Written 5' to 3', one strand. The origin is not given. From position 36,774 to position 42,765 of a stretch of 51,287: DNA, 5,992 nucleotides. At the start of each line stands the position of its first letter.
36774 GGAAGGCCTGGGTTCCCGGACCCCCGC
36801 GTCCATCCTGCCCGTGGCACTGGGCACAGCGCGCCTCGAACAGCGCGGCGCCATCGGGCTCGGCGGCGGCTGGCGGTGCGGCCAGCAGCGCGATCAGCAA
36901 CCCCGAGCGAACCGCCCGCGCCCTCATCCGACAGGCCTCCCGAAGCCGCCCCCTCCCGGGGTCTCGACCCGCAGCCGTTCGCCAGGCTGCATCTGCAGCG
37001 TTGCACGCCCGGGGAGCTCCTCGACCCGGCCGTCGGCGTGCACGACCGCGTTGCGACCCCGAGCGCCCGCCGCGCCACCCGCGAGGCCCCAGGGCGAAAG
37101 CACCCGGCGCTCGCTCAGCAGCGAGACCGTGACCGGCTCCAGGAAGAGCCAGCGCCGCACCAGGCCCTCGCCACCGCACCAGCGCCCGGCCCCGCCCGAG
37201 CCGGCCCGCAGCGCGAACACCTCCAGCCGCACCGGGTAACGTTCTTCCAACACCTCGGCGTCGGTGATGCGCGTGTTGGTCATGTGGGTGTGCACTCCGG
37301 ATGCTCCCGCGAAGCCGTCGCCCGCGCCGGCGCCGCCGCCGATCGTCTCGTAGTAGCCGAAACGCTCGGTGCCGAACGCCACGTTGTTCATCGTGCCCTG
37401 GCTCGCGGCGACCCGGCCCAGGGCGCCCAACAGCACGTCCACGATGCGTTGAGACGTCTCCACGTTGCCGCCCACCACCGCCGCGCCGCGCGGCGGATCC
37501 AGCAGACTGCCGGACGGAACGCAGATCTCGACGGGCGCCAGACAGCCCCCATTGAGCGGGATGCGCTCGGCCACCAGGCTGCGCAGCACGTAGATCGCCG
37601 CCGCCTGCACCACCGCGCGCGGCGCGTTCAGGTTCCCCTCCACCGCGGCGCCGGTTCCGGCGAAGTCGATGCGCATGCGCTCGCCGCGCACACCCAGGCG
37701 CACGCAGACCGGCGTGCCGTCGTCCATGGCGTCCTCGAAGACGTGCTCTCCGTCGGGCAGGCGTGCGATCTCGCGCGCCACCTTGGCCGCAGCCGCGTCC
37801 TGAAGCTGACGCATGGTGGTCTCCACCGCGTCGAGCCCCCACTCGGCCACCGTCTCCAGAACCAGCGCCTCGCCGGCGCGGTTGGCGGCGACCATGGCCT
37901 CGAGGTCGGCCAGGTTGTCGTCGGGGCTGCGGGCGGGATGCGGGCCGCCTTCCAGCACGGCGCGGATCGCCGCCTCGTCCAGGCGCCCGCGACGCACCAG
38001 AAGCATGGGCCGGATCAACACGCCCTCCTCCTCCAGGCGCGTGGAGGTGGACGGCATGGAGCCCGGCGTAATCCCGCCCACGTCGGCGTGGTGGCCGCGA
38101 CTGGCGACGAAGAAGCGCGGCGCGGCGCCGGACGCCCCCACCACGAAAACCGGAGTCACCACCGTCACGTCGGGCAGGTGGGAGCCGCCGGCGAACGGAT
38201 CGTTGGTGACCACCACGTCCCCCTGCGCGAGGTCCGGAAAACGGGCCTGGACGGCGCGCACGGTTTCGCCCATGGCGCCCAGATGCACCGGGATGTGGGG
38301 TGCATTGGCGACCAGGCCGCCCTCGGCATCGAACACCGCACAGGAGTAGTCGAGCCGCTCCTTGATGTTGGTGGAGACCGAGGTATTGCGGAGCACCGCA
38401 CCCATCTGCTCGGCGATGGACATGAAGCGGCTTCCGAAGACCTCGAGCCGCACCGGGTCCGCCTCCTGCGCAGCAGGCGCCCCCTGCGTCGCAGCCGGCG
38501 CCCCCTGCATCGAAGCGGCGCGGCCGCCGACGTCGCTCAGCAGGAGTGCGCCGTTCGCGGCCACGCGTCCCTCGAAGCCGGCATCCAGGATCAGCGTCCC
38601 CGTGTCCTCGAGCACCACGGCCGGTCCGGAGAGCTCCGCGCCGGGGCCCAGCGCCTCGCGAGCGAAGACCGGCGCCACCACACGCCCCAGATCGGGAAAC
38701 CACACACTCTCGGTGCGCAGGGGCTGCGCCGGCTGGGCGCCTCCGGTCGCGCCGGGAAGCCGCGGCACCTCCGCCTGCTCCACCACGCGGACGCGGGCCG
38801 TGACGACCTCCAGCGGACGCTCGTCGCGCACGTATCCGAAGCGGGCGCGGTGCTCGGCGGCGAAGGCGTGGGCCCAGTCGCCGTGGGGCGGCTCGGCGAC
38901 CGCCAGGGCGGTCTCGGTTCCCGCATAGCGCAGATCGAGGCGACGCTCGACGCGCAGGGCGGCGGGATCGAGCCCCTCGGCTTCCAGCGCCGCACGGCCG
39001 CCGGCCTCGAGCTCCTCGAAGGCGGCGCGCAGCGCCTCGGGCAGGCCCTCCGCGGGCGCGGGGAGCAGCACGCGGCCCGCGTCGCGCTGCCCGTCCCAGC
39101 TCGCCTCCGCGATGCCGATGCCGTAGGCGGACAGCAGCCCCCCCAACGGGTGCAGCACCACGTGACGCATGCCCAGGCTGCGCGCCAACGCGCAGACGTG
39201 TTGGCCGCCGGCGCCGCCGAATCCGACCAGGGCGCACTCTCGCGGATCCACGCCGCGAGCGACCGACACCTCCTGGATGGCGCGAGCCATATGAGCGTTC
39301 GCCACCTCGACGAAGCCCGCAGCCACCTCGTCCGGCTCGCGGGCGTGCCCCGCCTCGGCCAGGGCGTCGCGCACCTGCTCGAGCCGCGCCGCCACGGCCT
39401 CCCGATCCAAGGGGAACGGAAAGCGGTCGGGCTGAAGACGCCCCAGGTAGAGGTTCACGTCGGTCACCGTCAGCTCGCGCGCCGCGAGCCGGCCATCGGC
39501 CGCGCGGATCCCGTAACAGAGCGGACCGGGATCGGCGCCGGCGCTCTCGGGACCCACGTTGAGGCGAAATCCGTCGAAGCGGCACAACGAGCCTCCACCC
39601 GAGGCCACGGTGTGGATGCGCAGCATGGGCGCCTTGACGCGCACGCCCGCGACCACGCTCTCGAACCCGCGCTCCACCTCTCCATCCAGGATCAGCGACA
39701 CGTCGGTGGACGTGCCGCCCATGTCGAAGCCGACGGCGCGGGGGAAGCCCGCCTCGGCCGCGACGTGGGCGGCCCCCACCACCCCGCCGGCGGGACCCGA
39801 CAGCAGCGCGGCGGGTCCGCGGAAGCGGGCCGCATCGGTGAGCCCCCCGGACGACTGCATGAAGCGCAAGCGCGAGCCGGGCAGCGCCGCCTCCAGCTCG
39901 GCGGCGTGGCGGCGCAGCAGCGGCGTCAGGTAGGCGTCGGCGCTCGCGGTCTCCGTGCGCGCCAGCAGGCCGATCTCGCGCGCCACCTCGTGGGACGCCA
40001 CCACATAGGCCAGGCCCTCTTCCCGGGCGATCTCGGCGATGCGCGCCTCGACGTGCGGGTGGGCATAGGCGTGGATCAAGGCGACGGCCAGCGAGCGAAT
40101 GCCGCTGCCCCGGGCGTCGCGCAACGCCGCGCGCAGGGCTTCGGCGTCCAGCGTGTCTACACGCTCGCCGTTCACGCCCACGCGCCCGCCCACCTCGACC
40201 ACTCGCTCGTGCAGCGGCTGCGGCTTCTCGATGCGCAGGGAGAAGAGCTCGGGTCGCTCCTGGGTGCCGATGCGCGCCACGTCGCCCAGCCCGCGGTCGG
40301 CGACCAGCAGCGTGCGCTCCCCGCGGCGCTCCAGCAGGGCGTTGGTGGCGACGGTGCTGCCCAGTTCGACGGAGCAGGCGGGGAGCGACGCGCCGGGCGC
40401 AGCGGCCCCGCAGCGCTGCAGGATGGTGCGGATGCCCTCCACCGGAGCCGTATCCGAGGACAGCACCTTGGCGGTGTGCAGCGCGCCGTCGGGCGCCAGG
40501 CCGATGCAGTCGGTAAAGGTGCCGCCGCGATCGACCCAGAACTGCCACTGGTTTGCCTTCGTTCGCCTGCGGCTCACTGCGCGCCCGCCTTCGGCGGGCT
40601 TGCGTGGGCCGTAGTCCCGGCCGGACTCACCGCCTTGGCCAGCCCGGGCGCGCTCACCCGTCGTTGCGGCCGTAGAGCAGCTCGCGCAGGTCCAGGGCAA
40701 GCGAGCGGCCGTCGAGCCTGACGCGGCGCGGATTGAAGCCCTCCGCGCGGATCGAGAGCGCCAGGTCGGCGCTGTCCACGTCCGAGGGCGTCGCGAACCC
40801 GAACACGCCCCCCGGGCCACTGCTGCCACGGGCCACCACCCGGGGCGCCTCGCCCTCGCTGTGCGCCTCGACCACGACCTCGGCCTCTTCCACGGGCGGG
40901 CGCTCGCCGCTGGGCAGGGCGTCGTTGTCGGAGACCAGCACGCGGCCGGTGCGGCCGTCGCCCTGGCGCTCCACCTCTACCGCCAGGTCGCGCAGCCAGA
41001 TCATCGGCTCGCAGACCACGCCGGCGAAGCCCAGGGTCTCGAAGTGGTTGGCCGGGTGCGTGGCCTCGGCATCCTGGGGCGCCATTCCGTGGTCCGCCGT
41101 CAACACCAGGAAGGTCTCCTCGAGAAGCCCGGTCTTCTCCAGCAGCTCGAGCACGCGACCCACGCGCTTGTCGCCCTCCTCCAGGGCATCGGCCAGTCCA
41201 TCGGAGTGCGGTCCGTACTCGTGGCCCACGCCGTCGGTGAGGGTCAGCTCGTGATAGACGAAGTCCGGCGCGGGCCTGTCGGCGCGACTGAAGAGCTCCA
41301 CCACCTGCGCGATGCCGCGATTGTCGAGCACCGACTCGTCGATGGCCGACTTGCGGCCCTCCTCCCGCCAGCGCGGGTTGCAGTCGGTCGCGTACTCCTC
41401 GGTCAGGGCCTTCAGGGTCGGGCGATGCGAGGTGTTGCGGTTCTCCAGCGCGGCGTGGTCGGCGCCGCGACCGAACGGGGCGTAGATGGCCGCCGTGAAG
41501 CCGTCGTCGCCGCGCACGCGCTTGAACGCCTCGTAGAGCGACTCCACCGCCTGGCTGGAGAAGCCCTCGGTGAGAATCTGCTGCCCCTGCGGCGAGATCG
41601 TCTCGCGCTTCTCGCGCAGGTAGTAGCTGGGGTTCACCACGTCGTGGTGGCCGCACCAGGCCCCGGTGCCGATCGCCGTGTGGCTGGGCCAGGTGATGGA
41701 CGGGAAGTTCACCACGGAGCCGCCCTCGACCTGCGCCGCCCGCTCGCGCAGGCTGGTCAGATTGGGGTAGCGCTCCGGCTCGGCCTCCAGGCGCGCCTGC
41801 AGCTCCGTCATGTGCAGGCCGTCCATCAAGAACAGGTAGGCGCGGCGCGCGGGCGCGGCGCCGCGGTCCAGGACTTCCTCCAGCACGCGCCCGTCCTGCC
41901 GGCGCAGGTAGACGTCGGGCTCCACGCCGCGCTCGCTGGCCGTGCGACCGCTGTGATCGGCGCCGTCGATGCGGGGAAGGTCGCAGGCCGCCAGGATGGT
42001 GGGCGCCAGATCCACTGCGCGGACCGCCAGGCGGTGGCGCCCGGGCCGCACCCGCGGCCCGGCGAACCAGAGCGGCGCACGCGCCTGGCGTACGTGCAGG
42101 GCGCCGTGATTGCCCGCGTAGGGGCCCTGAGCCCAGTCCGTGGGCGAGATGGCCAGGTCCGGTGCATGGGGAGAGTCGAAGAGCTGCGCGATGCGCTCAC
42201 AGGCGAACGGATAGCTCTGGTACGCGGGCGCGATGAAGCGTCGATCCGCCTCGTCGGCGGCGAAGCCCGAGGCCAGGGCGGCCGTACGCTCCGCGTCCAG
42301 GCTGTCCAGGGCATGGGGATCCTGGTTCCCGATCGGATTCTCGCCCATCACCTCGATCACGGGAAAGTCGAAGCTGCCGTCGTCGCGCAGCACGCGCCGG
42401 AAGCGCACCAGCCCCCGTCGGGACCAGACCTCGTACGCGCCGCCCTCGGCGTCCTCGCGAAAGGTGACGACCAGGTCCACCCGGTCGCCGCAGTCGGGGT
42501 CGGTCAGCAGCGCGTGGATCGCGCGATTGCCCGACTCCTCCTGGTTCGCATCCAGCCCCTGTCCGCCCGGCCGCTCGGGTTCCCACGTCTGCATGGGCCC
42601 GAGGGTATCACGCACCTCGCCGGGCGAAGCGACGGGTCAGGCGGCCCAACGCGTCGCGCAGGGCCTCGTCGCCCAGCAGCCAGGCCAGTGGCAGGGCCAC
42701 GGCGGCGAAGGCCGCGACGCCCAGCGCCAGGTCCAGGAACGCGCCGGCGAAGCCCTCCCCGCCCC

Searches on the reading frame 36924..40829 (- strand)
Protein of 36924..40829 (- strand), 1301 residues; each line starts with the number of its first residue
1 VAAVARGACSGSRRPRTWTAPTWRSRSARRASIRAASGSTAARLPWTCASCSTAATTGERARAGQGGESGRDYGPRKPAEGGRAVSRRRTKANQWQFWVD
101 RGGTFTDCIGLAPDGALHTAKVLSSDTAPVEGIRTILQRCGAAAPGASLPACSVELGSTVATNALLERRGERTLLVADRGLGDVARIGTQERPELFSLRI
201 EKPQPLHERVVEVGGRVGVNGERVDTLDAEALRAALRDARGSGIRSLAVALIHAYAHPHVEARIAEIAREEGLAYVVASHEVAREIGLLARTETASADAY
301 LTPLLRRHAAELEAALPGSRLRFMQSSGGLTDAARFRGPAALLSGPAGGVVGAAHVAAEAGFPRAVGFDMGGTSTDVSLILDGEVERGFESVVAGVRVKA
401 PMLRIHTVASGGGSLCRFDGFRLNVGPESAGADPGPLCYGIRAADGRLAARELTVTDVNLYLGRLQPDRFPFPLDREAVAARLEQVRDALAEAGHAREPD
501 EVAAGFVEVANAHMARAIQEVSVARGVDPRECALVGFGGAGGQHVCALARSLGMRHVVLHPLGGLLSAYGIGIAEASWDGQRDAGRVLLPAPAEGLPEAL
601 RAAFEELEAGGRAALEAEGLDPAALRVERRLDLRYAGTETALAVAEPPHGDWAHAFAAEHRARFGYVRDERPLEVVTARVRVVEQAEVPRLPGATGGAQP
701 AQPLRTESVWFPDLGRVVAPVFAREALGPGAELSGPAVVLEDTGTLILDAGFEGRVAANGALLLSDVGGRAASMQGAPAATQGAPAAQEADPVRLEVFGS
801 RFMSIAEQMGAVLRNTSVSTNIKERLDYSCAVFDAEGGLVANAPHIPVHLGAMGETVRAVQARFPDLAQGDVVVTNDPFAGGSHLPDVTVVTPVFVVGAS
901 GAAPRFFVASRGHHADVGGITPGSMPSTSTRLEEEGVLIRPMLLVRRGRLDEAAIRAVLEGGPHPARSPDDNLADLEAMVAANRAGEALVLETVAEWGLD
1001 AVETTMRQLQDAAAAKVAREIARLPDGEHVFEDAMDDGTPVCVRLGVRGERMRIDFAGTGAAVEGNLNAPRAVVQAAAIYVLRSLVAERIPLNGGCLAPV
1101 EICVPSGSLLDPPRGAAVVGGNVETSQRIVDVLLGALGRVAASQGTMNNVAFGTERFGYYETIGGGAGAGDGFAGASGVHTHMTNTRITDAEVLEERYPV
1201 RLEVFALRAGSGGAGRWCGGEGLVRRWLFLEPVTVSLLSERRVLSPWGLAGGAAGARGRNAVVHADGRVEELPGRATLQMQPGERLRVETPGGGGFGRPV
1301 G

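Call 12: search_protein_families(library=pfam, proteins=[window:36924-40829:-])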
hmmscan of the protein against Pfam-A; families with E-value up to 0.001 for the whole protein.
window:36924-40829:- (1301 aa): 4 families
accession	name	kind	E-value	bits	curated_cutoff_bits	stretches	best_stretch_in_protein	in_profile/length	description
PF02538.19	Hydantoinase_B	-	3e-199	663.3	26.8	1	791-1299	1-519/519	Hydantoinase B/oxoprolinase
PF01968.24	Hydantoinase_A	-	1.3e-86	290.9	22.9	1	291-577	1-288/291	Hydantoinase/oxoprolinase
PF05378.19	Hydant_A_N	-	2.3e-49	167.9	25.2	1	97-272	2-176/176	Hydantoinase/oxoprolinase N-terminal region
PF19278.4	Hydant_A_C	-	6.3e-05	22.9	21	1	598-756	12-182/193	Hydantoinase/oxoprolinase C-terminal domain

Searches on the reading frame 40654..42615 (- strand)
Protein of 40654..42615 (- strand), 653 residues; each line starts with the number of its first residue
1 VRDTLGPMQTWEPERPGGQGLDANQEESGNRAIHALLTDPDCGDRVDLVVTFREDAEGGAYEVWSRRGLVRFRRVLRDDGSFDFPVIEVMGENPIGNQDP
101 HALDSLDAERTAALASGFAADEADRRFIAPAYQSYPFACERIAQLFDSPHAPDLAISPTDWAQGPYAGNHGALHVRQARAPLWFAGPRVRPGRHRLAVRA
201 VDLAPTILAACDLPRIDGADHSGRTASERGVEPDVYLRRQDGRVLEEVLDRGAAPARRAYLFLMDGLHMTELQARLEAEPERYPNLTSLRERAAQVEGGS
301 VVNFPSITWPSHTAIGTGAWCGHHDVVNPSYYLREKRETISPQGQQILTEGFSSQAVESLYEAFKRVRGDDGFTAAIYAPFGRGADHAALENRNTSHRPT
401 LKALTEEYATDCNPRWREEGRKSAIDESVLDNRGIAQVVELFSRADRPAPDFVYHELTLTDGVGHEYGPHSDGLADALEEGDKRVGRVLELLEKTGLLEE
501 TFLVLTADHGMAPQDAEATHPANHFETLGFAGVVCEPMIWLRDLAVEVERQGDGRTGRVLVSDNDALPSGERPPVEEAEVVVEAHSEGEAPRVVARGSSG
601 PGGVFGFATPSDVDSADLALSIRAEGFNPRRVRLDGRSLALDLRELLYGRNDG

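Call 12: search_protein_families(library=pfam, proteins=[window:40654-42615:-])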
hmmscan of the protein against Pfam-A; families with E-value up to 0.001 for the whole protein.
window:40654-42615:- (653 aa): 3 families
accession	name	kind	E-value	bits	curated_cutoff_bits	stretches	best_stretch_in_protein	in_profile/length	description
PF01663.27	Phosphodiest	-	5.1e-30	105.7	23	1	261-527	3-238/342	Type I phosphodiesterase / nucleotide pyrophosphatase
PF01676.23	Metalloenzyme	-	2.4e-06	27.7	24.3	1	451-523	148-214/252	Metalloenzyme superfamily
PF00884.28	Sulfatase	-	2.8e-06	27.3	25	1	475-524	207-257/301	Sulfatase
